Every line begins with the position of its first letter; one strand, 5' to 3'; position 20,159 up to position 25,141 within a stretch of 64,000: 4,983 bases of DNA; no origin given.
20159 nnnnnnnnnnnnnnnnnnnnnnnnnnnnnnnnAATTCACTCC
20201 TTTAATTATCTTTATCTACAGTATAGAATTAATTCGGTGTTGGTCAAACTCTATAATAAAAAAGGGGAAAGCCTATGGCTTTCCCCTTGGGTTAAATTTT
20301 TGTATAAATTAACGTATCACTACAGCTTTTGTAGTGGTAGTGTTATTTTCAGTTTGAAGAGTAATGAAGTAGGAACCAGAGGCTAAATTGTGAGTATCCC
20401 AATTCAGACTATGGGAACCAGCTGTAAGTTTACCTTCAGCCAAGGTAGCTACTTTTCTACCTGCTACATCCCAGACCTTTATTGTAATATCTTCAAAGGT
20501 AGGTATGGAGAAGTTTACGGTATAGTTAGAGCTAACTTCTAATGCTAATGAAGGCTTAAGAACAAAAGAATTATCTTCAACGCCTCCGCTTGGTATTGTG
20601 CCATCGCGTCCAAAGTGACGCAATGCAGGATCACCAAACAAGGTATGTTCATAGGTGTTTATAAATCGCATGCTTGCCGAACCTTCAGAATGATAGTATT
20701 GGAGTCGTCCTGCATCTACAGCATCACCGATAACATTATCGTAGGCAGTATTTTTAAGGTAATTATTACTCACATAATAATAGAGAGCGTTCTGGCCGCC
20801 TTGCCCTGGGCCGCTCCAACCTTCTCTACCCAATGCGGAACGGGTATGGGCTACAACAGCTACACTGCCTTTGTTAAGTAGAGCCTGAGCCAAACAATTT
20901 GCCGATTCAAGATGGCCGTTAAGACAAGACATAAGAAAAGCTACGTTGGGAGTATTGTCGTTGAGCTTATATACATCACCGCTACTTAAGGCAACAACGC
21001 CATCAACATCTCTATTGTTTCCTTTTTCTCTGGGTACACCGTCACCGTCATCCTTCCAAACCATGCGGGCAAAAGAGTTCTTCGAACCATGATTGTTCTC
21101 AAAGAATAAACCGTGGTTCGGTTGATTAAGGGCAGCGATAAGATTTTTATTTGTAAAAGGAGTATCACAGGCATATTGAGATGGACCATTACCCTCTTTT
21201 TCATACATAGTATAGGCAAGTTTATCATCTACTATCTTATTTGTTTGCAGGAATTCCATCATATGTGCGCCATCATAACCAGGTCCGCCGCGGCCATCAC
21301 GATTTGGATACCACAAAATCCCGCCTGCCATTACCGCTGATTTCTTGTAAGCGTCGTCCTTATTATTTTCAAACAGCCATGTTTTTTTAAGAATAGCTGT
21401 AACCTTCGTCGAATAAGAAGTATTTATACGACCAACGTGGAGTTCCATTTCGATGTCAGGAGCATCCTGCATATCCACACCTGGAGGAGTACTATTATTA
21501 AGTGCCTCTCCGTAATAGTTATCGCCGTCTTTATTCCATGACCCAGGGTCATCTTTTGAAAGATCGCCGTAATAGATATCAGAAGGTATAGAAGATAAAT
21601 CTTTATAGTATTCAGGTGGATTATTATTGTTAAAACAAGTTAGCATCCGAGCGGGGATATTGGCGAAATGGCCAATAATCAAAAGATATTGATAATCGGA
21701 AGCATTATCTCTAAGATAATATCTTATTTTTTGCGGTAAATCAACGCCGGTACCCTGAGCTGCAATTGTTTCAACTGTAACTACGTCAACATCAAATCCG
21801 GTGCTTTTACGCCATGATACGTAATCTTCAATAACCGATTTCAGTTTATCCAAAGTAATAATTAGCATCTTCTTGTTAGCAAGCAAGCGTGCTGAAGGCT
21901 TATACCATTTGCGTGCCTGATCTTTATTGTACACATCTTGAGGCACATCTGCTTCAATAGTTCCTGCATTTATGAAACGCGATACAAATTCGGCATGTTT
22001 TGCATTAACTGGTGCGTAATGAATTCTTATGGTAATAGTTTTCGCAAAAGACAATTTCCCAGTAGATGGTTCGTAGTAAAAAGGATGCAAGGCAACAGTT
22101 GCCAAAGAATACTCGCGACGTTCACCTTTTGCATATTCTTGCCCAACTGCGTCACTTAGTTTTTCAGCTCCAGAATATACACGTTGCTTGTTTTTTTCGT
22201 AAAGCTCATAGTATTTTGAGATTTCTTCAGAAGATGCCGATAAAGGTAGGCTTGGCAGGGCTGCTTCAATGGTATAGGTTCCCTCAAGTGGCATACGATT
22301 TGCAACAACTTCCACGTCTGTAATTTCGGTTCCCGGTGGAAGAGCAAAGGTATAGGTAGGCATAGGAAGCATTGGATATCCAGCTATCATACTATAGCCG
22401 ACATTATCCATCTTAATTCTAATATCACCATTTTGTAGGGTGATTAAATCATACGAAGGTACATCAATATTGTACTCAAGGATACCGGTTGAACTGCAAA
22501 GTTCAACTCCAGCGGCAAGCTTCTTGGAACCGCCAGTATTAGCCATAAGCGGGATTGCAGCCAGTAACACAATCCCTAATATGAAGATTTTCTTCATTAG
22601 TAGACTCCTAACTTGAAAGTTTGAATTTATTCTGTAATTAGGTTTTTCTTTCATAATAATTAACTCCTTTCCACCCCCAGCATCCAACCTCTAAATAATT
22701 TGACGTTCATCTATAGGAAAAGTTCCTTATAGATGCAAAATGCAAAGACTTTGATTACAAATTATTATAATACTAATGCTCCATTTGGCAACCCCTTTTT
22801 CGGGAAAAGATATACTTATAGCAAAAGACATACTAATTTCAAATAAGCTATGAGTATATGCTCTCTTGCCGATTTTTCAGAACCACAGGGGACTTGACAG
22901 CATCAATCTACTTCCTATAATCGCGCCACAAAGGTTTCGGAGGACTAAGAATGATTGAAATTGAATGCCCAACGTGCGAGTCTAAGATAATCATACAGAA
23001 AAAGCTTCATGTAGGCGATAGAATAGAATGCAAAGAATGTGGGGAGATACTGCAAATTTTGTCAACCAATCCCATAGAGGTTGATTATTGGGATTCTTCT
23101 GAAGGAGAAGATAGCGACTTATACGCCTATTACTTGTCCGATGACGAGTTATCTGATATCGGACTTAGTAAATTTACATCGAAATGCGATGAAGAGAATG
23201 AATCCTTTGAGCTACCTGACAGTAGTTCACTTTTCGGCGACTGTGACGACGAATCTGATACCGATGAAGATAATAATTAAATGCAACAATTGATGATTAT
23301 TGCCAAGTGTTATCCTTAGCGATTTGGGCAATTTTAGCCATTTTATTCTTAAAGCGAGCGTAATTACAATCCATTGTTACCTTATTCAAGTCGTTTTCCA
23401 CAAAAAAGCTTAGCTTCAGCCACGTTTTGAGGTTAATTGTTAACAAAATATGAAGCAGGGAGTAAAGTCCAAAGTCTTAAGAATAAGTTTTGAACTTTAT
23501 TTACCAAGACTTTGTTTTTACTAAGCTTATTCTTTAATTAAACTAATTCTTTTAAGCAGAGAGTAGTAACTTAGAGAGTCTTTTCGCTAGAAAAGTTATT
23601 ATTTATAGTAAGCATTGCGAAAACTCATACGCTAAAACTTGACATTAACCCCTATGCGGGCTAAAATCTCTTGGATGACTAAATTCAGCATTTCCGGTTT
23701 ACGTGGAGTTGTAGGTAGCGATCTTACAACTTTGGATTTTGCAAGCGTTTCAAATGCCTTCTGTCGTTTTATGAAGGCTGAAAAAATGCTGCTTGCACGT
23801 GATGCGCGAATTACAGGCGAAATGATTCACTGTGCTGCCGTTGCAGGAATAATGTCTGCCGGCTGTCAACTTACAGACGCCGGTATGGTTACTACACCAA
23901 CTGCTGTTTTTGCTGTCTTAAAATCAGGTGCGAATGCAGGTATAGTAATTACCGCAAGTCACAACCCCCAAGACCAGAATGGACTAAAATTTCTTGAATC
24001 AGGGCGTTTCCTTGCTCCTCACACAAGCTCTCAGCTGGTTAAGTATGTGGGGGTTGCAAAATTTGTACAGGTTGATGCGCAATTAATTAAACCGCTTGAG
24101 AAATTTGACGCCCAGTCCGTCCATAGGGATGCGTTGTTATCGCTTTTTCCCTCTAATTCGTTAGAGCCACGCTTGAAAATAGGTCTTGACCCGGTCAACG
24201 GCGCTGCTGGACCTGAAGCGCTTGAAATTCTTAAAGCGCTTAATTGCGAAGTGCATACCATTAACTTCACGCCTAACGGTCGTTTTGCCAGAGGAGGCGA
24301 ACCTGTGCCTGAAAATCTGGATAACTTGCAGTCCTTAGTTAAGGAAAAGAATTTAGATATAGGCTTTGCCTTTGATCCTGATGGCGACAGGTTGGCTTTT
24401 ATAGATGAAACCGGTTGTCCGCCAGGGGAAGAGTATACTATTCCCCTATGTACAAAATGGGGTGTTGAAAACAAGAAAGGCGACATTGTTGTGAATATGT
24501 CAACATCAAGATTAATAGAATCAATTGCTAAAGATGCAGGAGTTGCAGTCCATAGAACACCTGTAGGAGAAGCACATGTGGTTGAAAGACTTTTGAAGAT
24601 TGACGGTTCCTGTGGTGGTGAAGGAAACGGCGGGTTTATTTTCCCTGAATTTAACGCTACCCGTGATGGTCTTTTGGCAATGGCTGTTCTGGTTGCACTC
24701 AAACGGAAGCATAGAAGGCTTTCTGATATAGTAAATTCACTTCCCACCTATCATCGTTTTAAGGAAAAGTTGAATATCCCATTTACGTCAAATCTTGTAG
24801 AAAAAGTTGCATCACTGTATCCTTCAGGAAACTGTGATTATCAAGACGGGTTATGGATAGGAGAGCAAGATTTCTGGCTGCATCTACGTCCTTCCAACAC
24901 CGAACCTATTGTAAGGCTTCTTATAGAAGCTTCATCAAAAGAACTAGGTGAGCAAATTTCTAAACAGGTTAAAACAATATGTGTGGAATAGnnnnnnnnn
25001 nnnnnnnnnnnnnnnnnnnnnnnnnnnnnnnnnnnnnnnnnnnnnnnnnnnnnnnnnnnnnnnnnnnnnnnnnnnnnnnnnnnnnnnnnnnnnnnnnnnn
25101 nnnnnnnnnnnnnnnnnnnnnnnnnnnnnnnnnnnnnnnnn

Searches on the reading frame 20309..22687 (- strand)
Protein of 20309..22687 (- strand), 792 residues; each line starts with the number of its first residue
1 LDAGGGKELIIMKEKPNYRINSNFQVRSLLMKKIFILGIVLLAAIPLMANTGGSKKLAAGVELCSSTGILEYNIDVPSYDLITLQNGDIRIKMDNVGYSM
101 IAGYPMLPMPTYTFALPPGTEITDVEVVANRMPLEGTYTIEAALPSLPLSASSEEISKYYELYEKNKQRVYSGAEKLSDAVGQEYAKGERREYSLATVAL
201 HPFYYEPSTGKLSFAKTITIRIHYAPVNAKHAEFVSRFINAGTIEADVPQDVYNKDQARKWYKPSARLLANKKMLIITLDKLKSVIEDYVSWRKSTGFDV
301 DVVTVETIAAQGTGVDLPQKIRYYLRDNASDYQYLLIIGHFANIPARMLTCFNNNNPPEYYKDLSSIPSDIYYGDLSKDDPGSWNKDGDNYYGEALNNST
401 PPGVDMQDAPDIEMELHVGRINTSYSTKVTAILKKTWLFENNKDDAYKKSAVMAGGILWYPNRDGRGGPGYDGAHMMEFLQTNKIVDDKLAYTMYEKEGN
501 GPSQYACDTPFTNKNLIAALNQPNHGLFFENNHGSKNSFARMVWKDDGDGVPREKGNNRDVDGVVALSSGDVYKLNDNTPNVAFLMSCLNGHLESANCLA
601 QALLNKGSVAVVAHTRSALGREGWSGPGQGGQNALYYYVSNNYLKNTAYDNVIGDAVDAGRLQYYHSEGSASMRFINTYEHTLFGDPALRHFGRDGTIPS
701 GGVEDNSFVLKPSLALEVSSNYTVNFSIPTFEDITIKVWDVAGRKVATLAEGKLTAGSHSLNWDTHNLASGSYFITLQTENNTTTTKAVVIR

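Call 3: search_protein_families(library=pfam, proteins=[window:20309-22687:-])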
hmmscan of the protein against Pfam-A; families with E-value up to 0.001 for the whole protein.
window:20309-22687:- (792 aa): 4 families
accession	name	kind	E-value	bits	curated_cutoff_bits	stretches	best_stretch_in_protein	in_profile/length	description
PF01364.23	Peptidase_C25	-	4.9e-42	144.9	23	1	274-690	1-373/374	Peptidase family C25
PF18962.6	Por_Secre_tail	-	3.2e-08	34.2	27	1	722-790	10-75/75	Secretion system C-terminal sorting domain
PF13860.13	FlgD_ig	-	5e-05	23.6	27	1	732-781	23-77/79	FlgD Ig-like domain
PF08126.16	Propeptide_C25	-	0.00021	20.9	22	1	101-226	56-174/205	Propeptide_C25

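Call 4: search_protein_families(library=ncbifam, proteins=[window:20309-22687:-])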
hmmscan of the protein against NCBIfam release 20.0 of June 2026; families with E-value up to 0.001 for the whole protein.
window:20309-22687:- (792 aa): 4 families
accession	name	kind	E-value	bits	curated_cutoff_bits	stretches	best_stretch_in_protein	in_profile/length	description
TIGR04183.1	Por_Secre_tail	domain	4.5e-08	33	23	1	721-790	8-71/72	T9SS type A sorting domain-containing protein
NF052324.1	PorU_rel_Nterm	equivalog_domain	1.1e-06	27.1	450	0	605-695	687-769/879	putative type IX secretion system sortase PorU2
NF005176.1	PRK06655.1-1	equivalog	4.6e-06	26.7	230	1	727-789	92-159/197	flagellar hook assembly protein FlgD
NF052323.1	T9SSA_dep_M6i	equivalog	0.00037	18.5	600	1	724-789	971-1036/1043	T9SS-dependent M6-like inactivated metalloprotease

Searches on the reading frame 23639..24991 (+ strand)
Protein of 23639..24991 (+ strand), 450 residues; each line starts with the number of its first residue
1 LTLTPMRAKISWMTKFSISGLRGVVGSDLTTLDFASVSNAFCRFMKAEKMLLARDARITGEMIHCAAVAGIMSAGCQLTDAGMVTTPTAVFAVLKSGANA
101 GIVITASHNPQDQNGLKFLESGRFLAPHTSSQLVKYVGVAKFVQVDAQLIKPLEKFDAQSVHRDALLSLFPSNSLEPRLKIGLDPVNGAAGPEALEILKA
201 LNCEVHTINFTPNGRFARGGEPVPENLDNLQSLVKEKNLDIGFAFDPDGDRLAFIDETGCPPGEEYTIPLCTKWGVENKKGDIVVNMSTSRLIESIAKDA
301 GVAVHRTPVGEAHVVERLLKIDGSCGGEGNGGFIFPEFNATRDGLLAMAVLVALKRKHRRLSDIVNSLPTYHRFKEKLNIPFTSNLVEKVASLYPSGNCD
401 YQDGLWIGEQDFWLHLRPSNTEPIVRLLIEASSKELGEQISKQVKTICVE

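Call 3: search_protein_families(library=pfam, proteins=[window:23639-24991:+])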
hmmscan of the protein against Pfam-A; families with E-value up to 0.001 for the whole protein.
window:23639-24991:+ (450 aa): 4 families
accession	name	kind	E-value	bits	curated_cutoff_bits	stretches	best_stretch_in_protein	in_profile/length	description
PF02878.22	PGM_PMM_I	-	2.8e-27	95.5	22.5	1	15-134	3-128/138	Phosphoglucomutase/phosphomannomutase, alpha/beta/alpha domain I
PF02879.22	PGM_PMM_II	-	3.2e-21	76.2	29.3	1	162-259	3-103/103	Phosphoglucomutase/phosphomannomutase, alpha/beta/alpha domain II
PF02880.22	PGM_PMM_III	-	6.7e-21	75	20.7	1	271-369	9-112/115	Phosphoglucomutase/phosphomannomutase, alpha/beta/alpha domain III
PF00408.26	PGM_PMM_IV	-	8.3e-08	32.6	23.1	1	401-444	30-65/68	Phosphoglucomutase/phosphomannomutase, C-terminal domain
